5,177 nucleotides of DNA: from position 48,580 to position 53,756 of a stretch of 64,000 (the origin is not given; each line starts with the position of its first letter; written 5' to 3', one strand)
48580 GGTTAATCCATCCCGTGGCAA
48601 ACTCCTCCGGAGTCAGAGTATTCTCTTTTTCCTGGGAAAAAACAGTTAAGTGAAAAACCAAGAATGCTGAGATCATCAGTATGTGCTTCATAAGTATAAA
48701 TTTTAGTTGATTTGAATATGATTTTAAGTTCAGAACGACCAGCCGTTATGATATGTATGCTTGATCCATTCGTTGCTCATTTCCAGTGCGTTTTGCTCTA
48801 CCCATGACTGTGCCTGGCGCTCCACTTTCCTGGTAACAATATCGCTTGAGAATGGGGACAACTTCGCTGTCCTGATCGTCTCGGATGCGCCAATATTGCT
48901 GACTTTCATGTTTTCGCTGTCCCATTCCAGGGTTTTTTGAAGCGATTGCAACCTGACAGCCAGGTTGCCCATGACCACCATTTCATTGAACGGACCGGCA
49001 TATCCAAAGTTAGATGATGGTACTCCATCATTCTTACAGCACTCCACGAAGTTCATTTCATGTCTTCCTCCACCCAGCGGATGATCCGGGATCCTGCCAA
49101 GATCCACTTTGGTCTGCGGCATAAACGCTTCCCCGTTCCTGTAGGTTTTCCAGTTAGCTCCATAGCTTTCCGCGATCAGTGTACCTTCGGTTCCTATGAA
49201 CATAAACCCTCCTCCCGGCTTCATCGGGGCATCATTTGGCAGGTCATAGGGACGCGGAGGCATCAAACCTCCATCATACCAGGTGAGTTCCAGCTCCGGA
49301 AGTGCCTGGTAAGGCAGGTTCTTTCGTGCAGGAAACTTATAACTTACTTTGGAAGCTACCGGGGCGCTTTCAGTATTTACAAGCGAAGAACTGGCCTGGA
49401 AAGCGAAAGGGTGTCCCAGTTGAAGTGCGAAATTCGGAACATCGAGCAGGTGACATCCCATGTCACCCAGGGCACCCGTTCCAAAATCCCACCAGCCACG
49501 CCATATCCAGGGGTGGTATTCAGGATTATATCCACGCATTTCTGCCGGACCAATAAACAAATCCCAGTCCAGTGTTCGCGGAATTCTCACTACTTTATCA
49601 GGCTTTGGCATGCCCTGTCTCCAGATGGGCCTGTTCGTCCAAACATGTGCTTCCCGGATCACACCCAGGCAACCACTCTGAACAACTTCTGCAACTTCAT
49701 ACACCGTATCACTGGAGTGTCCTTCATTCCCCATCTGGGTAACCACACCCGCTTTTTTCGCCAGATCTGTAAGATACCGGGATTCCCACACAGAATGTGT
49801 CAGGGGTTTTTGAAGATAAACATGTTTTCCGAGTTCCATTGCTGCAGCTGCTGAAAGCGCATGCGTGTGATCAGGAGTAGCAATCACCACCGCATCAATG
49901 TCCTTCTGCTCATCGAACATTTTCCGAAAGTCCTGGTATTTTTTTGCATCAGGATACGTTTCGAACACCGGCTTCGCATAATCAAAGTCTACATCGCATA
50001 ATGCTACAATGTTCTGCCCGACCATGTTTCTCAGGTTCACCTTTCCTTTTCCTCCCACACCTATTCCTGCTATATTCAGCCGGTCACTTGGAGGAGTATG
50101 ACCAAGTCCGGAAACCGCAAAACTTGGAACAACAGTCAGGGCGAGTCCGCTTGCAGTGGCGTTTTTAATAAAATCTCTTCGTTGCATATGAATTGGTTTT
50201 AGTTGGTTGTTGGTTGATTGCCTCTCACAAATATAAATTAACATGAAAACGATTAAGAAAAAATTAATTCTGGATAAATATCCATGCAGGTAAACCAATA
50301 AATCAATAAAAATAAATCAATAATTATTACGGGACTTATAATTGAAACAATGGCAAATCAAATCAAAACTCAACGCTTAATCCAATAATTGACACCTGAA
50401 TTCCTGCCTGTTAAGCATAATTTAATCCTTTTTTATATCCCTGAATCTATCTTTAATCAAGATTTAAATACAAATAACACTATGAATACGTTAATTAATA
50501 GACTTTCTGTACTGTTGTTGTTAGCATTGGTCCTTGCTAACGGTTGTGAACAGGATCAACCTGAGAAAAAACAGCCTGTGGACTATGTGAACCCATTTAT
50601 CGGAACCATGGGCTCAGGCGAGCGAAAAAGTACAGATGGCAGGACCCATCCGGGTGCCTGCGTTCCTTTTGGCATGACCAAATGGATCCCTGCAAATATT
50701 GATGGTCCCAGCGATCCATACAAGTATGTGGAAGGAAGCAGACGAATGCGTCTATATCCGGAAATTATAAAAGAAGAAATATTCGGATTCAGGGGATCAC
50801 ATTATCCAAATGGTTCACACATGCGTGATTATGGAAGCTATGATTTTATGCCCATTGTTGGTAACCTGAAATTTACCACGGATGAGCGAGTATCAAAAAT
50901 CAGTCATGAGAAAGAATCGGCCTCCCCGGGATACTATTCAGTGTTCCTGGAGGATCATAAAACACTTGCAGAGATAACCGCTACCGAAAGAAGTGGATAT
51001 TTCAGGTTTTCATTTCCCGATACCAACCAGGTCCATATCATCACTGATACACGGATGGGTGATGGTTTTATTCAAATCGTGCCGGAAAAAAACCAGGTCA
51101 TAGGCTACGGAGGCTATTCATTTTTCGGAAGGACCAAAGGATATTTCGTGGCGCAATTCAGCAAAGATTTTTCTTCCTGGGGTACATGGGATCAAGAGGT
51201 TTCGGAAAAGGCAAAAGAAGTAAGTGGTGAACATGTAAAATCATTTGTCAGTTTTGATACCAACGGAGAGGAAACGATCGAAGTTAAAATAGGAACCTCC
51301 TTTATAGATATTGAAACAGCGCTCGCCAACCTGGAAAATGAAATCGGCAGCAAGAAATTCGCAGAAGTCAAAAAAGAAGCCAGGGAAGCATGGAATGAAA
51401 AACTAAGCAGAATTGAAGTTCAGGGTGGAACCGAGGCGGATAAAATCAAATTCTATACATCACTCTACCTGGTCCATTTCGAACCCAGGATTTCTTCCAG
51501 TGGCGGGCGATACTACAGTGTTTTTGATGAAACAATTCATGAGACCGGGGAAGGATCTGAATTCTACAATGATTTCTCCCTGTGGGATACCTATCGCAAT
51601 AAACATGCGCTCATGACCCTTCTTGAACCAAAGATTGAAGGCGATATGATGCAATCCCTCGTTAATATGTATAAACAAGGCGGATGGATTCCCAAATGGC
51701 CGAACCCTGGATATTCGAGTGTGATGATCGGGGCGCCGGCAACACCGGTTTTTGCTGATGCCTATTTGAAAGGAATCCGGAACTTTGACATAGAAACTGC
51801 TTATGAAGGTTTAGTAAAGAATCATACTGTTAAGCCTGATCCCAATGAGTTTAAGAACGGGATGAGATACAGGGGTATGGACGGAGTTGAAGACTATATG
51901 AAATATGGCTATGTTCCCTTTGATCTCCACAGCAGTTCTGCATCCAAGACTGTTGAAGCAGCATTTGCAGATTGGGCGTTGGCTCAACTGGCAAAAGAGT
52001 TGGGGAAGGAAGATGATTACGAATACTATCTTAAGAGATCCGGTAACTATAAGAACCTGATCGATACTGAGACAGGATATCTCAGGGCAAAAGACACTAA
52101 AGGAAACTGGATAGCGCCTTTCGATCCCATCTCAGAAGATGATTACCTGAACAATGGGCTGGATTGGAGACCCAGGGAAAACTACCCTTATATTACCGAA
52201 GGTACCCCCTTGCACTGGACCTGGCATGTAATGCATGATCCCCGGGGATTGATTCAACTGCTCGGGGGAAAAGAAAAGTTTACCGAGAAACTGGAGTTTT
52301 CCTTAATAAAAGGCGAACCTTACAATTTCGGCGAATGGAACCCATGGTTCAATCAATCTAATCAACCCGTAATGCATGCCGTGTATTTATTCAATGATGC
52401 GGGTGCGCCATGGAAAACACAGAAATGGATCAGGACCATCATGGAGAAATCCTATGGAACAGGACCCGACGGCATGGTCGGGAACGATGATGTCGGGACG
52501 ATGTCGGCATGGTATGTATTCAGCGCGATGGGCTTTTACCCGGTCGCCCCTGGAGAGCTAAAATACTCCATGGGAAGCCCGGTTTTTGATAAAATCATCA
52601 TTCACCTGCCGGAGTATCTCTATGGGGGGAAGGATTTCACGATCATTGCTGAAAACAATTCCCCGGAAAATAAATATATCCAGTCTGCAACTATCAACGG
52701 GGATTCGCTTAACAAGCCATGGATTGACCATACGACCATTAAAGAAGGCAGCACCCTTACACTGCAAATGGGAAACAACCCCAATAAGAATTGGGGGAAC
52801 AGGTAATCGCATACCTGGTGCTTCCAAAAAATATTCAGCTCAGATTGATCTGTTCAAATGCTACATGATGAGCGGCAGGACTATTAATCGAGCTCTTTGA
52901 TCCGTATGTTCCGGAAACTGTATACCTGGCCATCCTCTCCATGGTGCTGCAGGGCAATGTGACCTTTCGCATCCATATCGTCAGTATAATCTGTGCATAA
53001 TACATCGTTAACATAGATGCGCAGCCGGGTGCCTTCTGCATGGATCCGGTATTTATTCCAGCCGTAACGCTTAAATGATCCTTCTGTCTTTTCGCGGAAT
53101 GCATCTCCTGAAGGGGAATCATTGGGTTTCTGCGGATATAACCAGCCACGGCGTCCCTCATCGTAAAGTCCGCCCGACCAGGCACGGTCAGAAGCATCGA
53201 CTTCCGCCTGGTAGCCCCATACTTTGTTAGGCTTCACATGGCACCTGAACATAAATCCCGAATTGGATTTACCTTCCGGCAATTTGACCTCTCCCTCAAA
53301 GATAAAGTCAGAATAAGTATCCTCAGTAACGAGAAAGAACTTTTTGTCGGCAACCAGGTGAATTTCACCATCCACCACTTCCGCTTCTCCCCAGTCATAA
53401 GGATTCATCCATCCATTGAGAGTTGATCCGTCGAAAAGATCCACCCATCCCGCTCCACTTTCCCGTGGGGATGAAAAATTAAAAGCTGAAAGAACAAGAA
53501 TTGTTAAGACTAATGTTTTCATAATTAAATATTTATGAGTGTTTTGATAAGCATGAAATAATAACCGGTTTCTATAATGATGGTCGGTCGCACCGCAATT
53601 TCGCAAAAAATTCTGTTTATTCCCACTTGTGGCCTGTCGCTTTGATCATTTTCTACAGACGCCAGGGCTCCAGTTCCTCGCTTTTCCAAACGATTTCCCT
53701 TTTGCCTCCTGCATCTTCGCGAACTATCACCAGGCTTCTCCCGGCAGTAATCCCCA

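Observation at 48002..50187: Adjacent Tat-exported Gfo/Idh/MocA oxidoreductase and DUF1080 protein: candidate periplasmic oxidise-then-cleave module, repeated across the locus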

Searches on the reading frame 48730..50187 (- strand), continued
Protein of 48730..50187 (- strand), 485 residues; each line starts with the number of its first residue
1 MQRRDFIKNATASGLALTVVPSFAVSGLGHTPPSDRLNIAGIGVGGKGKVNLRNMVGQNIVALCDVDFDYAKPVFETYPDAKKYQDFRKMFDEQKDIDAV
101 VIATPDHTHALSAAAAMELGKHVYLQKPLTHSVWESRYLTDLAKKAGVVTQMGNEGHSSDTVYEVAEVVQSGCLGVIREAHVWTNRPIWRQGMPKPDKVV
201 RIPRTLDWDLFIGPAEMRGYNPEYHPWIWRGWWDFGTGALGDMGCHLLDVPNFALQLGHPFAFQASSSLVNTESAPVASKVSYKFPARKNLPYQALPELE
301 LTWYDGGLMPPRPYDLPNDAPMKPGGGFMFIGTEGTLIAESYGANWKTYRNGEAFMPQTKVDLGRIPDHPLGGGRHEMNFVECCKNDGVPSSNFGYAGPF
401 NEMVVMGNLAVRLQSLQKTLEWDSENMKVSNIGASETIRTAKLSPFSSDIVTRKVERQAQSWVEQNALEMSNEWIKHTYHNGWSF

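Call 59: search_protein_families(library=ncbifam, proteins=[L051:11485-12312:+, L071:7944-8792:+, L071:8799-9866:+, L071:9977-11461:+, L071:4426-5751:+, L071:6266-7846:+], max_evalue=0.01)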
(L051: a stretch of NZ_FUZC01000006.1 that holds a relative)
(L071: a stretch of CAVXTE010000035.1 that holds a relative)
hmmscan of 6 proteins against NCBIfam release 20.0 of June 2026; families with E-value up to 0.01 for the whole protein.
L051:11485-12312:+ (275 aa): 0 families

L071:7944-8792:+ (282 aa): 1 family
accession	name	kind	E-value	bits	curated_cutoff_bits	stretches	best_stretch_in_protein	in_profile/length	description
TIGR04379.1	myo_inos_iolE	equivalog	3.3e-11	43.3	290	1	129-222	121-212/290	myo-inosose-2 dehydratase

L071:8799-9866:+ (355 aa): 10 families
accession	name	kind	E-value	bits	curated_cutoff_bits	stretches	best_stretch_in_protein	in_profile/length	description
NF008607.0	PRK11579.1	subfamily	2.4e-101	339.2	330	1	4-347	3-343/346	oxidoreductase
NF007574.0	PRK10206.1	equivalog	1.2e-70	238.2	352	1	6-341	3-336/345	oxidoreductase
TIGR04380.1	myo_inos_iolG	equivalog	6.4e-23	81.2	355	1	5-192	1-186/330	inositol 2-dehydrogenase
NF040723.1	UDP-GlcNAcDh_Arch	equivalog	6.8e-21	75.1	450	1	7-232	2-218/302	UDP-N-acetylglucosamine 3-dehydrogenase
NF052479.1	LevoglcsnDh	equivalog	9.9e-15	54.1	650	1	36-199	44-210/386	levoglucosan dehydrogenase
NF041392.1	XylDh_Gfo6_Halo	equivalog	1.3e-13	50.5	350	1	3-229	14-253/350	D-xylose 1-dehydrogenase Gfo6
NF058561.1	BT_2158_fam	equivalog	1.7e-11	43.4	750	1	5-155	35-186/487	glycoside 3-dehydrogenase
NF052679.1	InsChiInosDhIolG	equivalog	9.2e-11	41.3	540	1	47-144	48-146/343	bifunctional inositol 2-dehydrogenase/D-chiro-inositol 1-dehydrogenase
NF058563.1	BT_2159_fam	equivalog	2e-10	40.2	650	1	6-124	1-123/350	disaccharide 3-dehydrogenase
NF009825.0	PRK13302.1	equivalog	0.00083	18.9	253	1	3-114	4-114/271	aspartate dehydrogenase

L071:9977-11461:+ (494 aa): 10 families
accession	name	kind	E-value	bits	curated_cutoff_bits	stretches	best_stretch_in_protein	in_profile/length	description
NF058561.1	BT_2158_fam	equivalog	1.3e-246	818.8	750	1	10-494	1-483/487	glycoside 3-dehydrogenase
TIGR04380.1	myo_inos_iolG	equivalog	1.1e-17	63.9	355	1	44-199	1-158/330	inositol 2-dehydrogenase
NF052479.1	LevoglcsnDh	equivalog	4.3e-16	58.6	650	1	70-190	40-158/386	levoglucosan dehydrogenase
NF040723.1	UDP-GlcNAcDh_Arch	equivalog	3.1e-15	56.5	450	1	46-191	2-146/302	UDP-N-acetylglucosamine 3-dehydrogenase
NF052679.1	InsChiInosDhIolG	equivalog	4.6e-11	42.3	540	1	45-191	3-153/343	bifunctional inositol 2-dehydrogenase/D-chiro-inositol 1-dehydrogenase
NF008607.0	PRK11579.1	subfamily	5.5e-10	38.8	330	1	84-163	45-123/346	oxidoreductase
NF041392.1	XylDh_Gfo6_Halo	equivalog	1.6e-09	37.1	350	1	102-195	79-172/350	D-xylose 1-dehydrogenase Gfo6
NF058563.1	BT_2159_fam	equivalog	2e-08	33.7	650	1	46-187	2-144/350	disaccharide 3-dehydrogenase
NF007574.0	PRK10206.1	equivalog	0.00019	20.6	352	1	104-191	64-151/345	oxidoreductase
TIGR01409.1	TAT_signal_seq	domain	0.0096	16.3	16.7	1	9-34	1-25/29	twin-arginine translocation signal domain-containing protein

L071:4426-5751:+ (441 aa): 0 families

L071:6266-7846:+ (526 aa): 9 families
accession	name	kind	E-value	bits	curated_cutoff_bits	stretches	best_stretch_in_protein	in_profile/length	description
NF058561.1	BT_2158_fam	equivalog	3.3e-37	128.2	750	1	165-375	79-289/487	glycoside 3-dehydrogenase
TIGR04380.1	myo_inos_iolG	equivalog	7.1e-26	90.9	355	1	162-269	47-153/330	inositol 2-dehydrogenase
NF040723.1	UDP-GlcNAcDh_Arch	equivalog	8.7e-19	68.2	450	1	165-280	46-158/302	UDP-N-acetylglucosamine 3-dehydrogenase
NF052479.1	LevoglcsnDh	equivalog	2e-17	62.9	650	1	168-262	61-155/386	levoglucosan dehydrogenase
NF052679.1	InsChiInosDhIolG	equivalog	1.8e-15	56.8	540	1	160-274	46-160/343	bifunctional inositol 2-dehydrogenase/D-chiro-inositol 1-dehydrogenase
NF008607.0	PRK11579.1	subfamily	2.8e-14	52.9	330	1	172-274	56-158/346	oxidoreductase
NF041392.1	XylDh_Gfo6_Halo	equivalog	3.6e-12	45.8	350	1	168-264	70-166/350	D-xylose 1-dehydrogenase Gfo6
NF007574.0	PRK10206.1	equivalog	1.1e-08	34.5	352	1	171-273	56-158/345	oxidoreductase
NF058563.1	BT_2159_fam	equivalog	0.00016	20.8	650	1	171-266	53-148/350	disaccharide 3-dehydrogenase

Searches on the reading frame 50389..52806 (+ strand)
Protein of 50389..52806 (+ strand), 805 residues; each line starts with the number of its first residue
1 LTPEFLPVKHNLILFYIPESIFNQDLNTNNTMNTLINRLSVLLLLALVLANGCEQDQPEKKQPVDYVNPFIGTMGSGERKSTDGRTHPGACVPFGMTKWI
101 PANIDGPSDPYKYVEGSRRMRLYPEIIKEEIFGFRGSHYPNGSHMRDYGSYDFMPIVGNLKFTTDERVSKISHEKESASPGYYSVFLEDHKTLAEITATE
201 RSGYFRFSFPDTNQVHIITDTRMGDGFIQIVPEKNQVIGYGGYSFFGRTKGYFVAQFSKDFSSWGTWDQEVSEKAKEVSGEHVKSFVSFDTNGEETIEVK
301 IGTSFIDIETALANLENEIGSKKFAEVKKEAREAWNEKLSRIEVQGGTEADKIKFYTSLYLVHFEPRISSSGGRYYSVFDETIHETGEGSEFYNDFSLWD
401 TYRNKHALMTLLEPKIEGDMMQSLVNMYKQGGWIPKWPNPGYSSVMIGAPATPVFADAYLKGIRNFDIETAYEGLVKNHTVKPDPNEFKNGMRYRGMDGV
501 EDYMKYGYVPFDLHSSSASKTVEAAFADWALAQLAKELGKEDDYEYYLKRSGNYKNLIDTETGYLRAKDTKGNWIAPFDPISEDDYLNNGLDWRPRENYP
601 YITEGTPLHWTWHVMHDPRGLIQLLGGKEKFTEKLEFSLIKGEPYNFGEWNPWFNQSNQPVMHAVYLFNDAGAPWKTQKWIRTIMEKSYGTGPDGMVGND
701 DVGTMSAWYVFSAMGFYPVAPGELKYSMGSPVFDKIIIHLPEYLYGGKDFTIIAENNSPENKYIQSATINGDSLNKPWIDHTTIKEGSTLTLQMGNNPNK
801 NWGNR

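Call 3: search_protein_families(library=pfam, proteins=[window:50389-52806:+], max_evalue=0.001)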
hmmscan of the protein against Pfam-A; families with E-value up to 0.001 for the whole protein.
window:50389-52806:+ (805 aa): 2 families
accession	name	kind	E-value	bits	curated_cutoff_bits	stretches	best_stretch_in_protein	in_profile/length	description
PF07971.18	Glyco_hydro_92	-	6.3e-169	563.3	24.6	1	311-796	2-464/464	Glycosyl hydrolase family 92 catalytic domain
PF17678.7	Glyco_hydro_92N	-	2.4e-55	188.4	34.5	1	66-304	1-236/236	Glycosyl hydrolase family 92 N-terminal domain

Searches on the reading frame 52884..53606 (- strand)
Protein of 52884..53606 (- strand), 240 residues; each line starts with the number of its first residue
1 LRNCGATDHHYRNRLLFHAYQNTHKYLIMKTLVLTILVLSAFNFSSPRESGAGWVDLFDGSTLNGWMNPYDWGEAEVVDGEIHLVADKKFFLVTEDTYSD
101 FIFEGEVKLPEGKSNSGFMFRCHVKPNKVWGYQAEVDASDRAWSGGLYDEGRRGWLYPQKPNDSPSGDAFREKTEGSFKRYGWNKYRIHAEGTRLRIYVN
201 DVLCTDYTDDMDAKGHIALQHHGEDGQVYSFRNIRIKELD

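Call 3: search_protein_families(library=pfam, proteins=[window:52884-53606:-], max_evalue=0.001)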
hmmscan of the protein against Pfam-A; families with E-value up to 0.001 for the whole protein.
window:52884-53606:- (240 aa): 1 family
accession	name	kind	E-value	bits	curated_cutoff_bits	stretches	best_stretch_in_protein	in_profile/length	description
PF06439.18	3keto-disac_hyd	-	2.5e-41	142.2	26.8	1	53-237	1-187/187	3-keto-disaccharide hydrolase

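Call 8: search_protein_families(library=ncbifam, proteins=[window:52884-53606:-], max_evalue=0.001)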
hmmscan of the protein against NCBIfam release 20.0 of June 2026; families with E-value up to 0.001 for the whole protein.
window:52884-53606:- (240 aa): 0 families
